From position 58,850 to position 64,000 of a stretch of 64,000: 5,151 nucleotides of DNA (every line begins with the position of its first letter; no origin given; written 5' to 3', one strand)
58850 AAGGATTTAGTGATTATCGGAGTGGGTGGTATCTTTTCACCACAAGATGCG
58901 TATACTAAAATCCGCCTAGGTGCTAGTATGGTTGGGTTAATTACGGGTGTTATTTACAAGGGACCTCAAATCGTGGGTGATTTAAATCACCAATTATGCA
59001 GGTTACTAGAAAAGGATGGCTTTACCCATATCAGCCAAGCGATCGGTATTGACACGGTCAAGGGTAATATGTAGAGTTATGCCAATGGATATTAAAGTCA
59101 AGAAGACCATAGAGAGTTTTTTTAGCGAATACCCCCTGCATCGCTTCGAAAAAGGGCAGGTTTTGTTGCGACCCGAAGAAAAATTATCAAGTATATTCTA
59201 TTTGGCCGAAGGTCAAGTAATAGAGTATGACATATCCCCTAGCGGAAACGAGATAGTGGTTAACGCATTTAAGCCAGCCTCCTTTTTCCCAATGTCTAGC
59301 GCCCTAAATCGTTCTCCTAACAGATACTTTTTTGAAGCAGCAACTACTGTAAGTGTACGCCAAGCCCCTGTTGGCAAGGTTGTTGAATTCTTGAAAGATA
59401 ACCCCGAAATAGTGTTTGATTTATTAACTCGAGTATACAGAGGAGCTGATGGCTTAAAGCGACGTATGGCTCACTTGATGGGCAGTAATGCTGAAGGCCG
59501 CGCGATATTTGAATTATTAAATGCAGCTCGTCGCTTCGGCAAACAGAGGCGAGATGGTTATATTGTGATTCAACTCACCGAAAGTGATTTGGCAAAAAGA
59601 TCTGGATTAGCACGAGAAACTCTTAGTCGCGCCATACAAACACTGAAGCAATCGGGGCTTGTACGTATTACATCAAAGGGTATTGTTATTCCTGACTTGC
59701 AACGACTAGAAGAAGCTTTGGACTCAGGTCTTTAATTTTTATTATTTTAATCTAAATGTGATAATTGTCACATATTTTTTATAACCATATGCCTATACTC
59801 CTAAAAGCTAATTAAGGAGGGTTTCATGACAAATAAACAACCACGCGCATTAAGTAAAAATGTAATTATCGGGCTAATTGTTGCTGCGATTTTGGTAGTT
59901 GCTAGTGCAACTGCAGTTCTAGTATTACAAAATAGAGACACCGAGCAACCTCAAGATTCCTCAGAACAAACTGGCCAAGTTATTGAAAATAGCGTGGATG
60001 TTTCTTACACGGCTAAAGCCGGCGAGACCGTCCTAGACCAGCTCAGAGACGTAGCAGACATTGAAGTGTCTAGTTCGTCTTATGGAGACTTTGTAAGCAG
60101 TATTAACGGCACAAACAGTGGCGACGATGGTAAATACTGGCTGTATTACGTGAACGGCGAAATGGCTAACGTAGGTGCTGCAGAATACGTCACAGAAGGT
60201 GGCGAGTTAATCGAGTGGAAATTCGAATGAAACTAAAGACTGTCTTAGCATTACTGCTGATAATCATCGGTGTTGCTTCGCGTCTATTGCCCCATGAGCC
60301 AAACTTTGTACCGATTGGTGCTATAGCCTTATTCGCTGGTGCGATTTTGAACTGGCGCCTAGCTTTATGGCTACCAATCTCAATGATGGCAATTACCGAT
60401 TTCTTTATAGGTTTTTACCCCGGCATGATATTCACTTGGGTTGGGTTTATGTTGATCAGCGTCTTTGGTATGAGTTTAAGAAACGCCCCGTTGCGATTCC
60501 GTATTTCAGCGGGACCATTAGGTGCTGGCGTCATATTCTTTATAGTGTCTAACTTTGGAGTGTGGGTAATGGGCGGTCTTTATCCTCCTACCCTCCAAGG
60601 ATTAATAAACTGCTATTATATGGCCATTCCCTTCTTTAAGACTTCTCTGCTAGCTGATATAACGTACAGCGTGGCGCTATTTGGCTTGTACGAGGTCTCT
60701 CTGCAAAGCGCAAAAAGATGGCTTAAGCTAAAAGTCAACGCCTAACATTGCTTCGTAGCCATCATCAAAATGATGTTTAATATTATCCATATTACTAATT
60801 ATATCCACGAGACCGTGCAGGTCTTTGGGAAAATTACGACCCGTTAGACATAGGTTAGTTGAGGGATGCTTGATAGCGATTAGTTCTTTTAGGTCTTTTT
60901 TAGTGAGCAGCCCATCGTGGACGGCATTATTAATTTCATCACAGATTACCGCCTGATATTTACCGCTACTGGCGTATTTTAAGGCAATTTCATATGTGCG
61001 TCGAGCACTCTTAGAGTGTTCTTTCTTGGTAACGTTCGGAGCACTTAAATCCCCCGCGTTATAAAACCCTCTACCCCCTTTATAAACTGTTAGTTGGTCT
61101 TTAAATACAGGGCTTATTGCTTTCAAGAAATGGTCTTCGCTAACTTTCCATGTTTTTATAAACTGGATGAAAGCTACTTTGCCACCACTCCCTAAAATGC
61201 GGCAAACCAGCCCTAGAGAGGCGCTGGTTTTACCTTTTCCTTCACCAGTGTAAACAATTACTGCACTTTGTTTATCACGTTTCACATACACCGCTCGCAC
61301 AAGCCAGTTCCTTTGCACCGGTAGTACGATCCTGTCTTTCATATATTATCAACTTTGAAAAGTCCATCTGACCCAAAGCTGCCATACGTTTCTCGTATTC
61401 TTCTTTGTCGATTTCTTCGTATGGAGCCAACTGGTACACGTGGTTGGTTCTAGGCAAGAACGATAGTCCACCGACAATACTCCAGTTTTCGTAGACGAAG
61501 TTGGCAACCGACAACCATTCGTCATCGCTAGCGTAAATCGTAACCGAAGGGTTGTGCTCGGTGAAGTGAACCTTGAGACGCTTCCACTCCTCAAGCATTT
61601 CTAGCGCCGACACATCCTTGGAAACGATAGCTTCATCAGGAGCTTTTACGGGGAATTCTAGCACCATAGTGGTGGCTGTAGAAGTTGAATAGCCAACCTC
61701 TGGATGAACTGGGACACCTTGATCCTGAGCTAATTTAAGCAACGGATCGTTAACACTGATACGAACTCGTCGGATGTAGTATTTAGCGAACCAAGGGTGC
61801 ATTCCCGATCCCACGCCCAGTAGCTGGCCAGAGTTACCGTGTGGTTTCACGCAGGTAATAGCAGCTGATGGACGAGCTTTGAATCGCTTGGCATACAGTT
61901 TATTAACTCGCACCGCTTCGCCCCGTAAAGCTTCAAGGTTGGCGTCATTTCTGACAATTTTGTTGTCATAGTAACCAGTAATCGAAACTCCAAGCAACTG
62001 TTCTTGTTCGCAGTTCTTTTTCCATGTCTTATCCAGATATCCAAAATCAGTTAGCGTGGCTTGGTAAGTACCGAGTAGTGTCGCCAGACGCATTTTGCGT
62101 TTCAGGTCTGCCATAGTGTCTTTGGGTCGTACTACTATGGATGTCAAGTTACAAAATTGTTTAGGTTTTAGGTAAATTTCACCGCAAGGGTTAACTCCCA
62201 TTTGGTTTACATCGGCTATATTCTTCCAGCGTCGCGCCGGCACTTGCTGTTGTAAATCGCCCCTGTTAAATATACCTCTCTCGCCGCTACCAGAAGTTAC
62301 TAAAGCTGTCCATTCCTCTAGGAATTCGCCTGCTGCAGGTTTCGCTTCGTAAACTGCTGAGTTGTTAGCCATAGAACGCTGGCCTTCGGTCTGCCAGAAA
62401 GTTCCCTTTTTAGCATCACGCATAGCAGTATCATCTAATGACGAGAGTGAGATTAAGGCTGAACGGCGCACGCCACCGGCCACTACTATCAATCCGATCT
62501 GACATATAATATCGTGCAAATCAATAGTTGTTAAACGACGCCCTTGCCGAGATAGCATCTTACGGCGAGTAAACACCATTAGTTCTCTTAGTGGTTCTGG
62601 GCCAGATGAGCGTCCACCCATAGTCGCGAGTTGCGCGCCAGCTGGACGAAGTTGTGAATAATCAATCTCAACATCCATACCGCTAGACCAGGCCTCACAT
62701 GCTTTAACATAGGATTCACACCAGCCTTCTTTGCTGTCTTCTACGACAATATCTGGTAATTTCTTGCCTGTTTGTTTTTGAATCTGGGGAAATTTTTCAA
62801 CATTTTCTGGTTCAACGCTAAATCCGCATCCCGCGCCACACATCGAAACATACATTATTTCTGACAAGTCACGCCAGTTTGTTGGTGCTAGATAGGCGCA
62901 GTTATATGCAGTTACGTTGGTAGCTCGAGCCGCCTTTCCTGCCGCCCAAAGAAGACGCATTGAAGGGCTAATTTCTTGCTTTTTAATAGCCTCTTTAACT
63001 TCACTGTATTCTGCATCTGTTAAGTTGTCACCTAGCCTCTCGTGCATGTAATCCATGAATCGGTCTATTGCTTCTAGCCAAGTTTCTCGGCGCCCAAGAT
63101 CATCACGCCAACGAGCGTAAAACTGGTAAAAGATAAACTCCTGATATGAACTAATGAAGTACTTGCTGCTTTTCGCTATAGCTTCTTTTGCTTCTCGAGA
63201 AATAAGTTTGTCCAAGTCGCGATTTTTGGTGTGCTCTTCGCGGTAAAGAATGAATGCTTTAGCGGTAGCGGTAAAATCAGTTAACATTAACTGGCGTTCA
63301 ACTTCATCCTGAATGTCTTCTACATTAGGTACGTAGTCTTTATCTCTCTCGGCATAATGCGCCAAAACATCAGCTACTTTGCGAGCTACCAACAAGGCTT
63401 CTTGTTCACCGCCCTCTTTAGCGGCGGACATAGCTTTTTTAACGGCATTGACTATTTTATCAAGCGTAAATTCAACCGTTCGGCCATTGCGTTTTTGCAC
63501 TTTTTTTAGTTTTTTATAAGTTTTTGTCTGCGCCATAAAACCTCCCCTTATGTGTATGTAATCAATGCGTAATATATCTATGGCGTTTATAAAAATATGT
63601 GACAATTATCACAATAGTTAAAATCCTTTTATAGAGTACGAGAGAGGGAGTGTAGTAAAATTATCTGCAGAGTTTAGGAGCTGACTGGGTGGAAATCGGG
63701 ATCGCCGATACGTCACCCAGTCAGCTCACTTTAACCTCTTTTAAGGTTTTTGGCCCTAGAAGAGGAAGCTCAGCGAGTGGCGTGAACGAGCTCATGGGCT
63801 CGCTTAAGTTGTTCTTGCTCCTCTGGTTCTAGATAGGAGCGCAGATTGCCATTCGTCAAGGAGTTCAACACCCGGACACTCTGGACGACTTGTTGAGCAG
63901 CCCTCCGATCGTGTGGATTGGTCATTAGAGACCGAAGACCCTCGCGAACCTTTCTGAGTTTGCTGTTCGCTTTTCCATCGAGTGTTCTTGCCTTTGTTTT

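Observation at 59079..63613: Two identical CRP-type operators at class-II spacing link a cysteine-free Crp/Fnr regulator to two convergent cobalamin operons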

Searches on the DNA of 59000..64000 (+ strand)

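Call 30: search_rna_families(source=window, start=59000, end=64000, threshold=evalue, max_evalue=1)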
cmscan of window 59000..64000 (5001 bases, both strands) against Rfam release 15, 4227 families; matches with E-value up to 1: 0.
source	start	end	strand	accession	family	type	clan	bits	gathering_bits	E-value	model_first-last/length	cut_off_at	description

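Call 47: search_rna_families(sources=[L160, L161, L162, L164, L165, L166, L167, L168, L169, L002, L031], threshold=gathering)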
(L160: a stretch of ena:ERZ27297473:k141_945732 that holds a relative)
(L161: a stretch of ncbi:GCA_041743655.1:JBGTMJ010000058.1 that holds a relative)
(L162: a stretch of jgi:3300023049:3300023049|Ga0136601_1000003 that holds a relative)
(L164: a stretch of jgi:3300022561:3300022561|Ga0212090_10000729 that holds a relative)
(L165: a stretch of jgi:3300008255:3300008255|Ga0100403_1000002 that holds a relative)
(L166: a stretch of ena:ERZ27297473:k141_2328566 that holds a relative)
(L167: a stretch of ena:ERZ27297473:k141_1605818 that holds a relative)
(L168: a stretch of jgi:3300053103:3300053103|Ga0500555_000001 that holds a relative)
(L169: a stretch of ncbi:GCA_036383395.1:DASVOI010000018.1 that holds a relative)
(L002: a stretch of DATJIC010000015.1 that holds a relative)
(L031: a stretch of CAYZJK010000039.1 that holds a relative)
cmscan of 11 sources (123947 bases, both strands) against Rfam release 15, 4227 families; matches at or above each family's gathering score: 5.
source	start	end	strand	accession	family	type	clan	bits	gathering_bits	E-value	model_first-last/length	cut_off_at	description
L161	6556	6629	-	RF00005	tRNA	Gene; tRNA;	CL00001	68.4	29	1.7e-12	1-71/71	no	tRNA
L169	6467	6540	-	RF00005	tRNA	Gene; tRNA;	CL00001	67.1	29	3.9e-12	1-71/71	no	tRNA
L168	6067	6140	-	RF00005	tRNA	Gene; tRNA;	CL00001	66.6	29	5.2e-12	1-71/71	no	tRNA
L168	4383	4455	+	RF00005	tRNA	Gene; tRNA;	CL00001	66.2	29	6.6e-12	1-71/71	no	tRNA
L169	4392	4465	-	RF00005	tRNA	Gene; tRNA;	CL00001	64.1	29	2.5e-11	1-71/71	no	tRNA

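Call 49: search_rna_families(sources=[L161, L168, L169], threshold=evalue, max_evalue=0.1)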
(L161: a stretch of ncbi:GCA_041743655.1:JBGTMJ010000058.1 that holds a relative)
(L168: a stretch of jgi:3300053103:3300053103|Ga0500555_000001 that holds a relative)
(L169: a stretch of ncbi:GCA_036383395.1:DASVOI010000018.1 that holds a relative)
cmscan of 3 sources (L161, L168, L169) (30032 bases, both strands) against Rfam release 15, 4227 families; matches with E-value up to 0.1: 6.
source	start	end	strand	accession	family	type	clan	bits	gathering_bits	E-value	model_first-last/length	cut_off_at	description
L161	6556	6629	-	RF00005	tRNA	Gene; tRNA;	CL00001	68.4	29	4.1e-13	1-71/71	no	tRNA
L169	6467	6540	-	RF00005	tRNA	Gene; tRNA;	CL00001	67.1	29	9.5e-13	1-71/71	no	tRNA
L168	6067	6140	-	RF00005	tRNA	Gene; tRNA;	CL00001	66.6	29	1.3e-12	1-71/71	no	tRNA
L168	4383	4455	+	RF00005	tRNA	Gene; tRNA;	CL00001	66.2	29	1.6e-12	1-71/71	no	tRNA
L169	4392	4465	-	RF00005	tRNA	Gene; tRNA;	CL00001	64.1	29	6e-12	1-71/71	no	tRNA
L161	4381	4454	-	RF00005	tRNA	Gene; tRNA;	CL00001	61.2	29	4e-11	1-71/71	no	tRNA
